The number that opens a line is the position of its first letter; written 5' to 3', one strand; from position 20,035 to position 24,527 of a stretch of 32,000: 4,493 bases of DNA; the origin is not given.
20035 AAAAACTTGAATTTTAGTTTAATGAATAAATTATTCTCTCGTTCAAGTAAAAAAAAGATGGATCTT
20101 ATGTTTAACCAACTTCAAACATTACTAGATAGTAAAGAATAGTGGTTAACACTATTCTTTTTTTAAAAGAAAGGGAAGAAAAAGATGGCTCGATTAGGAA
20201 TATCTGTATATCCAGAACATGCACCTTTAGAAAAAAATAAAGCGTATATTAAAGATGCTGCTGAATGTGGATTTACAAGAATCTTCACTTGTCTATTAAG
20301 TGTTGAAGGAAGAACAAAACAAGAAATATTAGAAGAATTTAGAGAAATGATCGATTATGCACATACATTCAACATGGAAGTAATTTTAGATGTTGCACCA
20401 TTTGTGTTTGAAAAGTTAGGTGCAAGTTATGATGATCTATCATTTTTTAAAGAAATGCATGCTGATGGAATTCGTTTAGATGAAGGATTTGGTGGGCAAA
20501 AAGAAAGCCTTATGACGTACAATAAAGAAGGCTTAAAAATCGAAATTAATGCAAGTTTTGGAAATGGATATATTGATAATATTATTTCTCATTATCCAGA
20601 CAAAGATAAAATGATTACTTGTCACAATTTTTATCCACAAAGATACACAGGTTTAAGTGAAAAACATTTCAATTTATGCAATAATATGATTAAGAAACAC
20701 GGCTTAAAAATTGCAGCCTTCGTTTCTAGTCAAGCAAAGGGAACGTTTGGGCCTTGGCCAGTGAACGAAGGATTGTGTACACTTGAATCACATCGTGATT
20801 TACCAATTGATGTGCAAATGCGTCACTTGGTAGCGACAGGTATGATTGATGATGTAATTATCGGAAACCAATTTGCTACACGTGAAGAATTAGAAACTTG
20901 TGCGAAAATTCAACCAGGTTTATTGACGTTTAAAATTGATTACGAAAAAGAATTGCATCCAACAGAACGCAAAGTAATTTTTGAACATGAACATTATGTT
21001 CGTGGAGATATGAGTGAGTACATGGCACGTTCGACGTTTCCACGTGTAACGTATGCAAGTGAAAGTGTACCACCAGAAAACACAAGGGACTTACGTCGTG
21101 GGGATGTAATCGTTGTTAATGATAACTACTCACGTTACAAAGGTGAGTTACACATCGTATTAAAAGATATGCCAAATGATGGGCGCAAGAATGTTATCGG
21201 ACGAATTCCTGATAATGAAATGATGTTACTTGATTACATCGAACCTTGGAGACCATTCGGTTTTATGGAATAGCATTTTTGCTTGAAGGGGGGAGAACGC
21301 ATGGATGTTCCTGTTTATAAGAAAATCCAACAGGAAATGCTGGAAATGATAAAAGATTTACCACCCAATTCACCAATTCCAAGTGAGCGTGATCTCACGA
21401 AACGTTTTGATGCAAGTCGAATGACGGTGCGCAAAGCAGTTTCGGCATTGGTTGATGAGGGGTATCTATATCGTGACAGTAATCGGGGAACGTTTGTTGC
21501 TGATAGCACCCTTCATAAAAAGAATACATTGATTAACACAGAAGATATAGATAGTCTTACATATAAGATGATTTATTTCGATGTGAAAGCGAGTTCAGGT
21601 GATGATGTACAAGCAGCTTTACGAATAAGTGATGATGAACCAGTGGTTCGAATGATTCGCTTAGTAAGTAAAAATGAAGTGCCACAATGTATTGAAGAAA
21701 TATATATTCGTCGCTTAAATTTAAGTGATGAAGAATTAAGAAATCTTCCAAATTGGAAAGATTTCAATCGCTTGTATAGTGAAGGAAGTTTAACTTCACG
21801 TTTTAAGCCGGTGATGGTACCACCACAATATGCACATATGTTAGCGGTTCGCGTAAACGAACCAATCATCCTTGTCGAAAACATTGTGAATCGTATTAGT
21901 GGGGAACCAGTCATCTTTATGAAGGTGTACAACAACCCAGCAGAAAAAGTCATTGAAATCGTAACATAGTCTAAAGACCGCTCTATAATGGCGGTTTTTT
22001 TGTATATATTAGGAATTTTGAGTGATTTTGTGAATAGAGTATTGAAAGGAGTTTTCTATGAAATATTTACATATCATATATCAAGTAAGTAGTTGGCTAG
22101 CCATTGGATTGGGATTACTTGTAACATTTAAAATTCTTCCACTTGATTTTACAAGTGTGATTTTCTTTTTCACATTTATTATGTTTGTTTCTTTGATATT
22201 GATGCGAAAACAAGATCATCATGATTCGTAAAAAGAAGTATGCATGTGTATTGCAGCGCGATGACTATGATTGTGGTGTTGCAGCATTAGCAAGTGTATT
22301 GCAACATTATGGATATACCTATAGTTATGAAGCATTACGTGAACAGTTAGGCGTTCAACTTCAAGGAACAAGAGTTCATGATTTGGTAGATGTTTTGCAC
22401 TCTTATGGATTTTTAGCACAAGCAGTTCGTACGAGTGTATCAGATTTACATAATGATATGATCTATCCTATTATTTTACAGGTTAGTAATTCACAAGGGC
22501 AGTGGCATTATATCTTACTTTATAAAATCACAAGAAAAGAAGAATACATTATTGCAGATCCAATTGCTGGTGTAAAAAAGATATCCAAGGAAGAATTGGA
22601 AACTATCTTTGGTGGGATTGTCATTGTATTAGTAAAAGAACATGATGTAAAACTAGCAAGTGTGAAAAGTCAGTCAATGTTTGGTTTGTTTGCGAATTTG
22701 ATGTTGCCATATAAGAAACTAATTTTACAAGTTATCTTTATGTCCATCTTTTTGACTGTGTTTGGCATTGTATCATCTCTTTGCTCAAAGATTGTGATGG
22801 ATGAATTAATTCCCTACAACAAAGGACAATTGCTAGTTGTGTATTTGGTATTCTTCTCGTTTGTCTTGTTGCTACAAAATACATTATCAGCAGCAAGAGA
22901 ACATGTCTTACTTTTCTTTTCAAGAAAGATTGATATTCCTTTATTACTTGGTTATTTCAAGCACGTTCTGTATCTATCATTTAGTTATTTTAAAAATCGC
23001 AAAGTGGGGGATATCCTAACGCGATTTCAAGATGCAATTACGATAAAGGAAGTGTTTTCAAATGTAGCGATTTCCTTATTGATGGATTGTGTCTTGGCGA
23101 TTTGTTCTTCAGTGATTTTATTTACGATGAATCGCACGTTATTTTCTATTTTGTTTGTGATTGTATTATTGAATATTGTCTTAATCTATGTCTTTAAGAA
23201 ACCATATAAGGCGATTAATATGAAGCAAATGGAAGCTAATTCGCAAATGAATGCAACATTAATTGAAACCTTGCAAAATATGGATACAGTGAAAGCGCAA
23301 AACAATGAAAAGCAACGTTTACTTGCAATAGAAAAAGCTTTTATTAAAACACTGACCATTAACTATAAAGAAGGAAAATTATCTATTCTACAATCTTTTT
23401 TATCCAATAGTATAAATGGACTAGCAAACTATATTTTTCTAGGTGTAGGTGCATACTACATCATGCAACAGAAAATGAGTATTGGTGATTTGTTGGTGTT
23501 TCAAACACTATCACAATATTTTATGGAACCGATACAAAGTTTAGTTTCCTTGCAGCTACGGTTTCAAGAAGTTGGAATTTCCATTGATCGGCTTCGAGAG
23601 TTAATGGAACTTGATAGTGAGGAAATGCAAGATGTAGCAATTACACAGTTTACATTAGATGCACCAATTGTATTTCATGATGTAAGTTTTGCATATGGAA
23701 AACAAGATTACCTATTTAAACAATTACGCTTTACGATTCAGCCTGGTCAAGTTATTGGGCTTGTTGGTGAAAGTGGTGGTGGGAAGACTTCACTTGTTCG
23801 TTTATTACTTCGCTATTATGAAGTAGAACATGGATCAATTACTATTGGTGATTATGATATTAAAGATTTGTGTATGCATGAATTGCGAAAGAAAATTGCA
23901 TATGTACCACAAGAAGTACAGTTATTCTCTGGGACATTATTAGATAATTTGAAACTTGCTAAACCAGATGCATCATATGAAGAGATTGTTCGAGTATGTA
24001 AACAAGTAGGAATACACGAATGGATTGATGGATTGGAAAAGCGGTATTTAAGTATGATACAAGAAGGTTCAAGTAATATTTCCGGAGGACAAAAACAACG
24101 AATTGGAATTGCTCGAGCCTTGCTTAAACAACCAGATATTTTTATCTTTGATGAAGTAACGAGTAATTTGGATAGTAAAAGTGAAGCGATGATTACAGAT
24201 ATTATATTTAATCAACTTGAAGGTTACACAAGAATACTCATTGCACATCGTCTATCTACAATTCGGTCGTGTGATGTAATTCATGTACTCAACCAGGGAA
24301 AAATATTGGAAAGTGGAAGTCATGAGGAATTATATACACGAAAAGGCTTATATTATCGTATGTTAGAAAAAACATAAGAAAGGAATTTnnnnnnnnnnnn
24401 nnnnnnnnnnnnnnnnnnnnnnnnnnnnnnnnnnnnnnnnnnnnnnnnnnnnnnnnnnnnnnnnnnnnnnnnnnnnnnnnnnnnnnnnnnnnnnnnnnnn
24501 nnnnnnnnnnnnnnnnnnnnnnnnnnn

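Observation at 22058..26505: Accessory C39-ABC/HlyD export cassette with non-canonical partner genes and no canonical double-glycine prepeptide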

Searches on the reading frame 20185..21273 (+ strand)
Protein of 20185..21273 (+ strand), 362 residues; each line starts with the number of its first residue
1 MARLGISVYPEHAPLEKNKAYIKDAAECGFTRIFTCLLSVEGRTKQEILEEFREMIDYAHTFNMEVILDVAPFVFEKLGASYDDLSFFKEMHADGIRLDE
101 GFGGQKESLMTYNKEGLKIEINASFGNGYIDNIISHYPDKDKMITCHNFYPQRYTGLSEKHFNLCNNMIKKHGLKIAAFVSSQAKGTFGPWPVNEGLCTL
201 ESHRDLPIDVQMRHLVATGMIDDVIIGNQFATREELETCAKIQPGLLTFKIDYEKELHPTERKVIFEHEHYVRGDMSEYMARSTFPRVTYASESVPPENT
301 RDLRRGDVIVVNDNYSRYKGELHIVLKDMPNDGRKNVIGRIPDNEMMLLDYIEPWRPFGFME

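Call 77: search_protein_families(library=pfam, proteins=[window:20185-21273:+], max_evalue=0.00001)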
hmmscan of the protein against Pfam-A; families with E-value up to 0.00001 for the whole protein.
window:20185-21273:+ (362 aa): 2 families
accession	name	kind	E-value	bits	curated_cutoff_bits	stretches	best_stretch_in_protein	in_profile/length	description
PF19200.6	MupG_N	-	5.2e-94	314.7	24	1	4-240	1-236/237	6-phospho-N-acetylmuramidase, N-terminal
PF05913.16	MupG_C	-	3.8e-39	133.9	24.4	1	247-360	1-115/116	6-phospho-N-acetylmuramidase, C-terminal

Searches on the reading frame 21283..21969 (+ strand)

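Call 77: search_protein_families(library=pfam, proteins=[window:21283-21969:+], max_evalue=0.00001)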
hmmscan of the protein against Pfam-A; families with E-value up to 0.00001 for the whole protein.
window:21283-21969:+ (228 aa): 2 families
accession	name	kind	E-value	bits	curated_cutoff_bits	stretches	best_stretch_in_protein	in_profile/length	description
PF00392.27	GntR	-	4.6e-14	52.3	27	1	12-72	2-64/64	Bacterial regulatory proteins, gntR family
PF07702.18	UTRA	-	5.5e-09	36.4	23.8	1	106-211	19-129/141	UTRA domain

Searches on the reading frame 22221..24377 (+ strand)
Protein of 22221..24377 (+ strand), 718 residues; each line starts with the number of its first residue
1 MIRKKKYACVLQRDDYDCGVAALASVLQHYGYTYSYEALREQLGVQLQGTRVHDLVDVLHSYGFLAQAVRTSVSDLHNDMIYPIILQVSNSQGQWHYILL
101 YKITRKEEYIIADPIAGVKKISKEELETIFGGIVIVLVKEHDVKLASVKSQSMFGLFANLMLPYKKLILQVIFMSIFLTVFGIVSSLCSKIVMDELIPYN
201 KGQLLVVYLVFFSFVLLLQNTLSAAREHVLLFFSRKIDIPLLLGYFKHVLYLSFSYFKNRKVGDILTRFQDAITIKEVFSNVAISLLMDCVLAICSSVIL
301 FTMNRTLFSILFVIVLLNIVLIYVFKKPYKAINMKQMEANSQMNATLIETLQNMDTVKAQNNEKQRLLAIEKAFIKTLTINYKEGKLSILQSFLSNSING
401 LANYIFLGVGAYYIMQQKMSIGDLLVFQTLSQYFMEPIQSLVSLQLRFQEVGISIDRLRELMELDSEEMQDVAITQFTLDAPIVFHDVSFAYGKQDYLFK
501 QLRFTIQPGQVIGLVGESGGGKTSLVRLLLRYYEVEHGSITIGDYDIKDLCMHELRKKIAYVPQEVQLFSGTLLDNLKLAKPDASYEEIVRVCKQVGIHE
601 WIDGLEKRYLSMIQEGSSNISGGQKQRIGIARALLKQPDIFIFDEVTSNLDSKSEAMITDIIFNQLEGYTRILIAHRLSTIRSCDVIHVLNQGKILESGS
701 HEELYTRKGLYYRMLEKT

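Call 3: search_protein_families(library=pfam, proteins=[window:22221-24377:+], max_evalue=1)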
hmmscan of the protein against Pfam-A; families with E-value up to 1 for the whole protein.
window:22221-24377:+ (718 aa): 11 families
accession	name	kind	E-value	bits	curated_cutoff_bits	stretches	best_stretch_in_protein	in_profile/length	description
PF00664.28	ABC_membrane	-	3.4e-39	135.6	28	1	171-437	4-273/274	ABC transporter transmembrane region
PF03412.21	Peptidase_C39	-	2.9e-30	105.2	22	1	7-140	2-131/133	Peptidase C39 family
PF00005.33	ABC_tran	-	5.2e-30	105.3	25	1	500-648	2-137/137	ABC transporter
PF02463.25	SMC_N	-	4.6e-05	23.4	40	1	402-687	135-208/220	RecF/RecN/SMC N terminal domain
PF13529.12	Peptidase_C39_2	-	0.01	16.8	24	1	10-114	6-142/143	Peptidase_C39 like family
PF13191.12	AAA_16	-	0.012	16.5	32.6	1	510-578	25-83/167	AAA ATPase domain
PF07848.18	PaaX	-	0.015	15.9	24.8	1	51-77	22-48/70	PaaX-like protein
PF02367.23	TsaE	-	0.015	15.7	26.6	1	499-537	11-49/128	Threonylcarbamoyl adenosine biosynthesis protein TsaE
PF03193.22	RsgA_GTPase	-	0.019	15.3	30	1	494-540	92-137/174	RsgA GTPase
PF13401.12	AAA_22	-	0.026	15.3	27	1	510-538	6-33/130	AAA domain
PF00004.35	AAA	-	0.054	14.4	21.2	1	514-671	3-97/131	ATPase family associated with various cellular activities (AAA)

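Call 4: search_protein_families(library=ncbifam, proteins=[window:22221-24377:+], max_evalue=1)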
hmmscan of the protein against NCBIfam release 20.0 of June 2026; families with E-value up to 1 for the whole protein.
window:22221-24377:+ (718 aa): 191 families (the best 25 are shown)
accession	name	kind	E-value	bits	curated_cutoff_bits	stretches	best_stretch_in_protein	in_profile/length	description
TIGR01193.1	bacteriocin_ABC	subfamily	2.5e-149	499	523.85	1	12-715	1-706/708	peptide cleavage/export ABC transporter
TIGR03796.1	NHLM_micro_ABC1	equivalog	2.8e-138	462.2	853.3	1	8-715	3-709/710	NHLP family bacteriocin export ABC transporter peptidase/permease/ATPase subunit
TIGR01846.1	type_I_sec_HlyB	subfamily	1.6e-119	400.2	725.55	1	19-716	1-690/694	type I secretion system permease/ATPase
TIGR03375.1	type_I_sec_LssB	subfamily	9.1e-116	387.8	693.1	1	21-705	5-689/696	type I secretion system permease/ATPase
TIGR03797.1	NHLM_micro_ABC2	equivalog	3.9e-95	319.8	709.4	1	154-716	124-683/686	NHLP bacteriocin export ABC transporter permease/ATPase subunit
NF052233.1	CphA_assoc_ABC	equivalog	9.1e-92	308.6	880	1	158-716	176-741/766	cyanophycin metabolism-associated ABC transporter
NF045998.1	cleave_ABC_plasm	equivalog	3.3e-91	306.6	500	1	12-678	2-661/673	Mbov_0121 family peptidase domain-containing ABC transporter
TIGR02204.1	MsbA_rel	hypoth_equivalog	1.5e-90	304.5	780.4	1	157-714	9-571/576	ABC transporter, permease/ATP-binding protein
TIGR02203.1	MsbA_lipidA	equivalog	2.5e-88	297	602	1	164-714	13-565/572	lipid A export permease/ATP-binding protein MsbA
TIGR00958.1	3a01208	subfamily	9.7e-87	291.9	874.6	1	151-714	147-710/711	antigen peptide transporter 2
NF010178.0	PRK13657.1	equivalog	1.3e-76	258.3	733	1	163-716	16-568/588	glucan ABC transporter ATP-binding protein/ permease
NF045513.1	HepA_fam_ABC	equivalog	1.9e-75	254.5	725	1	242-712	131-603/610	heterocyst formation ABC transporter subunit HepA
TIGR01842.1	type_I_sec_PrtD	subfamily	4.6e-72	243.3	510.15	1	164-705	4-541/544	type I secretion system permease/ATPase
NF008364.0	PRK11160.1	equivalog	4.9e-72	243.3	630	1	245-717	99-574/575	heme ABC transporter ATP-binding protein/permease CydC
NF008381.0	PRK11176.1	equivalog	2.8e-69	234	867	1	191-714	50-575/582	lipid A ABC transporter ATP-binding protein/permease MsbA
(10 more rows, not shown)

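Call 64: search_solved_structures(query=window:22221-24374:+, max_evalue=1e-20, show_alignments=0)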
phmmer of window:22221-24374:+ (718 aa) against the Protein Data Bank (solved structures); distinct sequences matched with E-value up to 1e-20: 278 (the best 60 are shown).
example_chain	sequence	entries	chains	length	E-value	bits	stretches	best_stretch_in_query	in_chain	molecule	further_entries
4ry2_A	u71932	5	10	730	1.1e-147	496.8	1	3-718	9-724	ABC-type bacteriocin transporter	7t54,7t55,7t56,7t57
8vp3_A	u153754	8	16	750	1.2e-147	496.6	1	3-718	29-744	ABC-type bacteriocin transporter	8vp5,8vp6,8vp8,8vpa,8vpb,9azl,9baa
4s0f_A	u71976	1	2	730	3e-147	495.3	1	3-718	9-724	ABC-type bacteriocin transporter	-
6v9z_A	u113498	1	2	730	2.2e-146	492.5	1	3-718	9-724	ABC-type bacteriocin transporter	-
8vp9_A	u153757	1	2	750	3.2e-144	485.3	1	3-718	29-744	ABC-type bacteriocin transporter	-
8vow_A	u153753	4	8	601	7.2e-121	408.2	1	150-718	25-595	ABC-type bacteriocin transporter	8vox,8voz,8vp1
8hf4_A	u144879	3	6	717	2.1e-111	376.9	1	12-714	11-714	Transport/processing ATP-binding protein ComA | Competence factor transporting ATP-binding protein/permease ComA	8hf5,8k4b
8hf7_A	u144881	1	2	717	2.1e-111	376.9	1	12-714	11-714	Competence factor transporting ATP-binding protein/permease ComA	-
8hf6_A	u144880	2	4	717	5.6e-111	375.5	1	12-714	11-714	Competence factor transporting ATP-binding protein/permease ComA | Transport/processing ATP-binding protein ComA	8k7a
7zka_A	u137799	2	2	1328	1.7e-107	364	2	245-715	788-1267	ATP-dependent translocase ABCB1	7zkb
7zk4_A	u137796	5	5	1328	2.3e-107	363.5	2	245-715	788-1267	ATP-dependent translocase ABCB1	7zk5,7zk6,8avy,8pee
7zk8_A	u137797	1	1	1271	4.7e-107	362.5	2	245-715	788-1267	ATP-dependent translocase ABCB1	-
36cg_U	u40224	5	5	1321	1.5e-106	360.9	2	244-714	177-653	Bile salt export pump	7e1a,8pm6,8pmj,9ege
7dv5_U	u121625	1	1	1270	1.6e-106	360.8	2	244-714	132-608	Bile salt export pump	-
8pmd_A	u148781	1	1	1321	3.9e-106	359.5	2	244-714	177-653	Bile salt export pump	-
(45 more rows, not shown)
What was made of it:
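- By comparison the PCAT scores 497 bits against PCAT1 and 377 bits against ComA (call 64). PCAT1 and ComA are clear homologues (call 64).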
